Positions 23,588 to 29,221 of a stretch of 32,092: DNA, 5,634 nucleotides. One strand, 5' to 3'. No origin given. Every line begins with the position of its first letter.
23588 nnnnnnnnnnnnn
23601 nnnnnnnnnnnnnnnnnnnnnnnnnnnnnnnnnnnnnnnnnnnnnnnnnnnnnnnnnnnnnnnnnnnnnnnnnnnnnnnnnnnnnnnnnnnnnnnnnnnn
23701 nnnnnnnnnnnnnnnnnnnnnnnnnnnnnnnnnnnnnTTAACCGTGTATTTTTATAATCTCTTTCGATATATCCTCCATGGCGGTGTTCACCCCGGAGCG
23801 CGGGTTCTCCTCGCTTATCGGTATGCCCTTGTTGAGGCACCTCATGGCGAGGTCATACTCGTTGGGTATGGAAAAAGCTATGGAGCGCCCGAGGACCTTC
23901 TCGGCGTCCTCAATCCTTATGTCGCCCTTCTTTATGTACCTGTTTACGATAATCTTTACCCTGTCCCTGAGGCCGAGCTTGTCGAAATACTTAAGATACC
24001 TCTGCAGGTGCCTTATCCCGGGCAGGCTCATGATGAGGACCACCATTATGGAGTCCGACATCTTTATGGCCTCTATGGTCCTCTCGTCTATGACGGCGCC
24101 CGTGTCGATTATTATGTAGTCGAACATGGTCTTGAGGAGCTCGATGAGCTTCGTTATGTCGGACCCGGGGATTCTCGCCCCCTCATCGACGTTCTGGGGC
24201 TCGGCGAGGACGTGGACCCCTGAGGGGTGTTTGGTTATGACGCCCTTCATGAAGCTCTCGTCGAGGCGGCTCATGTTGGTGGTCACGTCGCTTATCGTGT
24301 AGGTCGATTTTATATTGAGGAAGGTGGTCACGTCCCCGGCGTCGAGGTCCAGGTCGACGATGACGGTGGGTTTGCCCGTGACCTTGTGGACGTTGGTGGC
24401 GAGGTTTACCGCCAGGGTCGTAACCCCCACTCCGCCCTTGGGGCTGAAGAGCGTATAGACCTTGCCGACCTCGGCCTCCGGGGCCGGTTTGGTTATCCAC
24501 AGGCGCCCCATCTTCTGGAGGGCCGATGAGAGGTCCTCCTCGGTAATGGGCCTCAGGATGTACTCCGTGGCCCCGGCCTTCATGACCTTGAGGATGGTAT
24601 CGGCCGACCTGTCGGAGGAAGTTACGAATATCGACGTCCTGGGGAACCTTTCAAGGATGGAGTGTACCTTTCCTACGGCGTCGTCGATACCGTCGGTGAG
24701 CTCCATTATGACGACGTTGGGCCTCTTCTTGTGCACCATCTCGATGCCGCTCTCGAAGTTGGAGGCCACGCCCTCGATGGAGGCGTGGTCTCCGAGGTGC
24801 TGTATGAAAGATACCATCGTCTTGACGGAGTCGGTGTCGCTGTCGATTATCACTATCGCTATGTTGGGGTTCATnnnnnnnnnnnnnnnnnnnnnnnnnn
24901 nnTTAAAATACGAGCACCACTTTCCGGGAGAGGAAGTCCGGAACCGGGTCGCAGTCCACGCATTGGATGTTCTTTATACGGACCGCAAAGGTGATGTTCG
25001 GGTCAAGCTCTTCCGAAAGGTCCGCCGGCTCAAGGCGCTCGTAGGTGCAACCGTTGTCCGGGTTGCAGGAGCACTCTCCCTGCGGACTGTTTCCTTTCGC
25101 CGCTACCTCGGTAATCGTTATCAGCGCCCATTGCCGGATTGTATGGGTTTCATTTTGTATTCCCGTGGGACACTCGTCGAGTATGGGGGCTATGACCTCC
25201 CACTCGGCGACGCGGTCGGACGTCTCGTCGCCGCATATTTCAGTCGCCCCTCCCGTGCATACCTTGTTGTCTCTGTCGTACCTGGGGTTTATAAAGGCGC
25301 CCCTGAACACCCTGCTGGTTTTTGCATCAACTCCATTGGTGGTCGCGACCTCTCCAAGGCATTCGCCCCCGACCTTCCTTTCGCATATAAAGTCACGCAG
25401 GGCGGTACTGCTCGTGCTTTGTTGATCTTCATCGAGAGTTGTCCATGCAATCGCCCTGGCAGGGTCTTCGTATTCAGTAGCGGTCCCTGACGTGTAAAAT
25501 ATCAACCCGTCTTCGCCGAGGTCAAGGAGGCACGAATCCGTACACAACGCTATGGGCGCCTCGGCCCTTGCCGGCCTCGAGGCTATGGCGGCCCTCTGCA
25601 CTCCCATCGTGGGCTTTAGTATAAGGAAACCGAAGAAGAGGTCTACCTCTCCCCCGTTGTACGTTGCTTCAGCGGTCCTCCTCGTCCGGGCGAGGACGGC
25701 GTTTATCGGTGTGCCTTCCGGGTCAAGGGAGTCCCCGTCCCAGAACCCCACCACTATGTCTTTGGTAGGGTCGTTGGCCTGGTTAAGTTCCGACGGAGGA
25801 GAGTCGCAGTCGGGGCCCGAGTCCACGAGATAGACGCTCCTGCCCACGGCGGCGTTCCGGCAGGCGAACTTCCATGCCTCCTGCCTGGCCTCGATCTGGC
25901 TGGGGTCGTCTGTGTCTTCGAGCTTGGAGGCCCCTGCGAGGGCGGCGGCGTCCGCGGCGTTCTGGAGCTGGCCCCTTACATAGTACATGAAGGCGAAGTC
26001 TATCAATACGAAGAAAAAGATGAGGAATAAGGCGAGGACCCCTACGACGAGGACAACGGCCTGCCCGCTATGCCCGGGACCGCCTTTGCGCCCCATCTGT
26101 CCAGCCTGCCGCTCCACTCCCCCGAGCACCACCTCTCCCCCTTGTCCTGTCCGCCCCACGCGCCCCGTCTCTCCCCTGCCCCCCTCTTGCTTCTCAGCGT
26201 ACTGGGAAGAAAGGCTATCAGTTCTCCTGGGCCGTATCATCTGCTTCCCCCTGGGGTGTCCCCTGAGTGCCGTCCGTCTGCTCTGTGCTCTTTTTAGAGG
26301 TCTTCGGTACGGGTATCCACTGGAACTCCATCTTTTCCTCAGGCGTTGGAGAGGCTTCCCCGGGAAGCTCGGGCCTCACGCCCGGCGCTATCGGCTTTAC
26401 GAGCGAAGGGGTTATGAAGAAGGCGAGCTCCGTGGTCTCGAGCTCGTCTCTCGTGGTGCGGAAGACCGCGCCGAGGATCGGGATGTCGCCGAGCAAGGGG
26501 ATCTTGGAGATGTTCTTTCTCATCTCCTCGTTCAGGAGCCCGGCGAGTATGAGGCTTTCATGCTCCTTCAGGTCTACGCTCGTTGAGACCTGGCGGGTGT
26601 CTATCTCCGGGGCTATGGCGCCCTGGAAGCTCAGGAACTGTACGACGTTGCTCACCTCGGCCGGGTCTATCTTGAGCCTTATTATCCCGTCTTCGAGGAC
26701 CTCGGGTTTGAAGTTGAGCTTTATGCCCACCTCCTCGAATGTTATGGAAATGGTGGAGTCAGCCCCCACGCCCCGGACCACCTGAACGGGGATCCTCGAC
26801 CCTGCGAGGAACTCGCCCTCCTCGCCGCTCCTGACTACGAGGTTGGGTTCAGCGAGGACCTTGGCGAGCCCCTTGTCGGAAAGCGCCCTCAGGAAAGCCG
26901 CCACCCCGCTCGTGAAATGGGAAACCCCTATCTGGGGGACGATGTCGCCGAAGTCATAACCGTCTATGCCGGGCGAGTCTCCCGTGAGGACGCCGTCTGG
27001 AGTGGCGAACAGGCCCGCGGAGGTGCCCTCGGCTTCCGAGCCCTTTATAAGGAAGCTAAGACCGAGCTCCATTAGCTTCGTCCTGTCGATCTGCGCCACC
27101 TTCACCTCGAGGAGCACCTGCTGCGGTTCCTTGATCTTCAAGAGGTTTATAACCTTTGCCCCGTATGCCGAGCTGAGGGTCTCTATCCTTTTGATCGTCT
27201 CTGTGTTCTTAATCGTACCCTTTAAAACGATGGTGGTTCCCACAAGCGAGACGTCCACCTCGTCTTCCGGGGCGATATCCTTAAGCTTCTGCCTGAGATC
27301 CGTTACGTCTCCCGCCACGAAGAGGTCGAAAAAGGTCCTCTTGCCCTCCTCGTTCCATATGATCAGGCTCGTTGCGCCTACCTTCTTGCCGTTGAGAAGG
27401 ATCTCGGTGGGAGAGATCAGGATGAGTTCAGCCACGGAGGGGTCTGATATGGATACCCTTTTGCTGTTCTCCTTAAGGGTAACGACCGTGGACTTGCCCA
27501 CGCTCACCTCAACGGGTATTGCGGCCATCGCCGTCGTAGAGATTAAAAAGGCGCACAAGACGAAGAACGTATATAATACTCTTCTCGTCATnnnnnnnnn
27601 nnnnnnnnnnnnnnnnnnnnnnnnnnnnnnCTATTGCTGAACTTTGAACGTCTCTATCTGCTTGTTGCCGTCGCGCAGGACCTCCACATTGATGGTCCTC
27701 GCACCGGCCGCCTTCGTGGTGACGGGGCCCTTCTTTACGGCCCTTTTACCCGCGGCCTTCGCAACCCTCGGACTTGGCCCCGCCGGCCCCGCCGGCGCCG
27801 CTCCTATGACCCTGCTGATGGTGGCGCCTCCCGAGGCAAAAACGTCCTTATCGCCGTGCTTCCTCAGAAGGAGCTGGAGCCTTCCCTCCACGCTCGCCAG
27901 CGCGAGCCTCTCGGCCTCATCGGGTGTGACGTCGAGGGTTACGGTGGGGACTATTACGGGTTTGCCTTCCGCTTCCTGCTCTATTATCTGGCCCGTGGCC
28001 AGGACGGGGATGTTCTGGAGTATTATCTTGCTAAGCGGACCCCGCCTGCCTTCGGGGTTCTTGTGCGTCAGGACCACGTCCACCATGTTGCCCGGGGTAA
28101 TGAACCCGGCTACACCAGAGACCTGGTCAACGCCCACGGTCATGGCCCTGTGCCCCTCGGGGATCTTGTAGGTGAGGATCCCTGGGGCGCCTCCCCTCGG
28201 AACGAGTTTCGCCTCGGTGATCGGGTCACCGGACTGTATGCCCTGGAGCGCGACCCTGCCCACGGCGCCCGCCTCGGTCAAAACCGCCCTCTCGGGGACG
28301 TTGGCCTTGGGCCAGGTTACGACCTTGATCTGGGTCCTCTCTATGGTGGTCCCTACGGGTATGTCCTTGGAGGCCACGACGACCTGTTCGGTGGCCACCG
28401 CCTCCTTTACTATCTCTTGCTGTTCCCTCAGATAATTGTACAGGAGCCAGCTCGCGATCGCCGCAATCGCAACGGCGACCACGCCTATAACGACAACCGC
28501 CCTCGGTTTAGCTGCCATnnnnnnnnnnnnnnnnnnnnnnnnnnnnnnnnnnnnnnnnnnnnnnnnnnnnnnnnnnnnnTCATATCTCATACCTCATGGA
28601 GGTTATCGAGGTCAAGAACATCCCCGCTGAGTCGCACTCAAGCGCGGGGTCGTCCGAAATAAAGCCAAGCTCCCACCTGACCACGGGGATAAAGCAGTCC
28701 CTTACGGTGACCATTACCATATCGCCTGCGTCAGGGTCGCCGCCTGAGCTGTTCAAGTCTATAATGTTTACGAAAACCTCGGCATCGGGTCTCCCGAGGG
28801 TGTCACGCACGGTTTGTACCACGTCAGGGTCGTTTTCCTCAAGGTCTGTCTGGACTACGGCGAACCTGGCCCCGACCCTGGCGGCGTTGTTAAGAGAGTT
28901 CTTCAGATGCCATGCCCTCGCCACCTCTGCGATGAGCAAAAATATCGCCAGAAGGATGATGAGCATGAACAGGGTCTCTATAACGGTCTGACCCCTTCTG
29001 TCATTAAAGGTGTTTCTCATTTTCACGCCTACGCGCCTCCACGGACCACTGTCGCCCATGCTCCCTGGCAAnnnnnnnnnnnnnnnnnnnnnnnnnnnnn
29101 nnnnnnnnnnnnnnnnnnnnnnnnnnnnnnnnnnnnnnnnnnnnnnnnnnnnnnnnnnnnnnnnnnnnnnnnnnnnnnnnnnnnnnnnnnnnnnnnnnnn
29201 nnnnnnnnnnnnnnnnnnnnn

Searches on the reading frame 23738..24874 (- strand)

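Call 6: search_protein_families(library=pfam, proteins=[window:23738-24874:-], max_evalue=0.001)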
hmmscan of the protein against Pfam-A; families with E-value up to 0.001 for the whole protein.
window:23738-24874:- (378 aa): 4 families
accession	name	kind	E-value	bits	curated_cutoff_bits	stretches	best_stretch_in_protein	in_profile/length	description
PF13614.12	AAA_31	-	8.7e-13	49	27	1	138-299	2-169/177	AAA domain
PF00072.30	Response_reg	-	7.1e-09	36.3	30.2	1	7-119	1-110/111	Response regulator receiver domain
PF01656.29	CbiA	-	1.2e-07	32.2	25.4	1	141-338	2-111/125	CobQ/CobB/MinD/ParA nucleotide binding domain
PF10609.15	ParA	-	4.2e-06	26.8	27.1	1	136-193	2-58/246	NUBPL iron-transfer P-loop NTPase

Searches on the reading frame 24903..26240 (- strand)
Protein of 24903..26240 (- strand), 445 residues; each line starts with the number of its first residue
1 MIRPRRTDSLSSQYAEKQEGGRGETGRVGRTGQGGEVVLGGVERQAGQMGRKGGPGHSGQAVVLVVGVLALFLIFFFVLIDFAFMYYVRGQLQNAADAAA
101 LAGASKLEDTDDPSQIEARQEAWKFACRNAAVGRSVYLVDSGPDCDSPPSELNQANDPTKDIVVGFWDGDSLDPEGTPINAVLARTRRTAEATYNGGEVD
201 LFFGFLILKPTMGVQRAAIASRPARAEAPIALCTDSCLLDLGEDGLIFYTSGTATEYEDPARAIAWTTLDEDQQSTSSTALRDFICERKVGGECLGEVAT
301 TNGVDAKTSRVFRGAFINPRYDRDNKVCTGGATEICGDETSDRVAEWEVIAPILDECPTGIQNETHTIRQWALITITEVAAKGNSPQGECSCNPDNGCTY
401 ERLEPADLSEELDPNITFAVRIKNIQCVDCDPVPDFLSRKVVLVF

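Call 6: search_protein_families(library=pfam, proteins=[window:24903-26240:-], max_evalue=0.001)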
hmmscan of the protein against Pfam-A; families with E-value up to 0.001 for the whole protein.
window:24903-26240:- (445 aa): 2 families
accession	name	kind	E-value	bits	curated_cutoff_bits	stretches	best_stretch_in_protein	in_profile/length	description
PF13400.11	Tad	-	6.8e-11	42.7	22.3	1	59-105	1-46/47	Putative Flp pilus-assembly TadE/G-like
PF07811.17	TadE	-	1.5e-05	25.4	22.9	1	59-100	1-42/43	TadE-like protein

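Call 46: search_protein_families(library=ncbifam, proteins=[window:24903-26240:-], max_evalue=0.01)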
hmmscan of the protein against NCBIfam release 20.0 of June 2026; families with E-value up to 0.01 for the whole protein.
window:24903-26240:- (445 aa): 1 family
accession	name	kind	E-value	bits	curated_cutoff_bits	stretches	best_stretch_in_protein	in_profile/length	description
TIGR03816.1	tadE_like_DECH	hypoth_equivalog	2.7e-07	30.8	50.95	1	58-110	2-54/109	Rv3654c family TadE-like protein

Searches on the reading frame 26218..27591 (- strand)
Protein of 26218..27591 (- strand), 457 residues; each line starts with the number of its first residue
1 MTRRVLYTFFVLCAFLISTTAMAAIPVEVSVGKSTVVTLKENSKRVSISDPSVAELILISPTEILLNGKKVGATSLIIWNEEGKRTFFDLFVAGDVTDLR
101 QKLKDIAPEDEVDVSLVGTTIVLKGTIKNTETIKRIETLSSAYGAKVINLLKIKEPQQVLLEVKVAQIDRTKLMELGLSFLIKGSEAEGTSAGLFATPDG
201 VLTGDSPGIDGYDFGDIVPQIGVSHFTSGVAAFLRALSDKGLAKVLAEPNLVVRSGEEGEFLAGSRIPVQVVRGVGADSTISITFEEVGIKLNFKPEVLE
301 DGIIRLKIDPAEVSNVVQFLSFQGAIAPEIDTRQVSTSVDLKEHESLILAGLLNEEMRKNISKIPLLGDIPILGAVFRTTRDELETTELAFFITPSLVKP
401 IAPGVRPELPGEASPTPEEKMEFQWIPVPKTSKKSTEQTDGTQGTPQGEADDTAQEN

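Call 7: search_protein_families(library=pfam, proteins=[window:26218-27591:-], max_evalue=0.001)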
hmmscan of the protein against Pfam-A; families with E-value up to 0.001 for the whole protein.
window:26218-27591:- (457 aa): 2 families
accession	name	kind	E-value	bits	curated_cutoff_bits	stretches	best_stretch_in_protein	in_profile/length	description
PF00263.26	Secretin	-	3.4e-42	144.4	27.5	1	236-399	1-169/169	Bacterial type II and III secretion system protein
PF13629.12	T2SS-T3SS_pil_N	-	3.2e-19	68.8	23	1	27-92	5-71/72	Pilus formation protein N terminal region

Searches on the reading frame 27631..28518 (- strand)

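Call 7: search_protein_families(library=pfam, proteins=[window:27631-28518:-], max_evalue=0.001)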
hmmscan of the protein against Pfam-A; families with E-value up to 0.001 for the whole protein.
window:27631-28518:- (295 aa): 3 families
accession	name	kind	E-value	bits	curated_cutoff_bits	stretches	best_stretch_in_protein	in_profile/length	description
PF16976.10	RcpC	-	2.2e-32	111.8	28.8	1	115-219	3-114/114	Flp pilus assembly protein RcpC/CpaB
PF08666.17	SAF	-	3.9e-10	40.6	21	1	45-105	2-62/63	SAF domain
PF13144.11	ChapFlgA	-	4.4e-05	23.9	23.8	1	45-106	2-61/122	Chaperone for flagella basal body P-ring formation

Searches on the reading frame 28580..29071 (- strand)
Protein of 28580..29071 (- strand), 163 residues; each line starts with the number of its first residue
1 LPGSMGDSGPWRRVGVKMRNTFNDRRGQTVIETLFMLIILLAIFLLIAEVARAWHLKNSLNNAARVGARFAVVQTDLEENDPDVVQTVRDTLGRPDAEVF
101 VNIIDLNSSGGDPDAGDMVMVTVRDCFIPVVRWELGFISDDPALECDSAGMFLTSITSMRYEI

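Call 7: search_protein_families(library=pfam, proteins=[window:28580-29071:-], max_evalue=0.001)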
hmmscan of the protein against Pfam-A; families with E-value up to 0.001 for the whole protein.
window:28580-29071:- (163 aa): 1 family
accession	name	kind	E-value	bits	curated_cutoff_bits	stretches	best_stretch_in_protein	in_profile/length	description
PF07811.17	TadE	-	3.7e-10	40.2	22.9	1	27-69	1-43/43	TadE-like protein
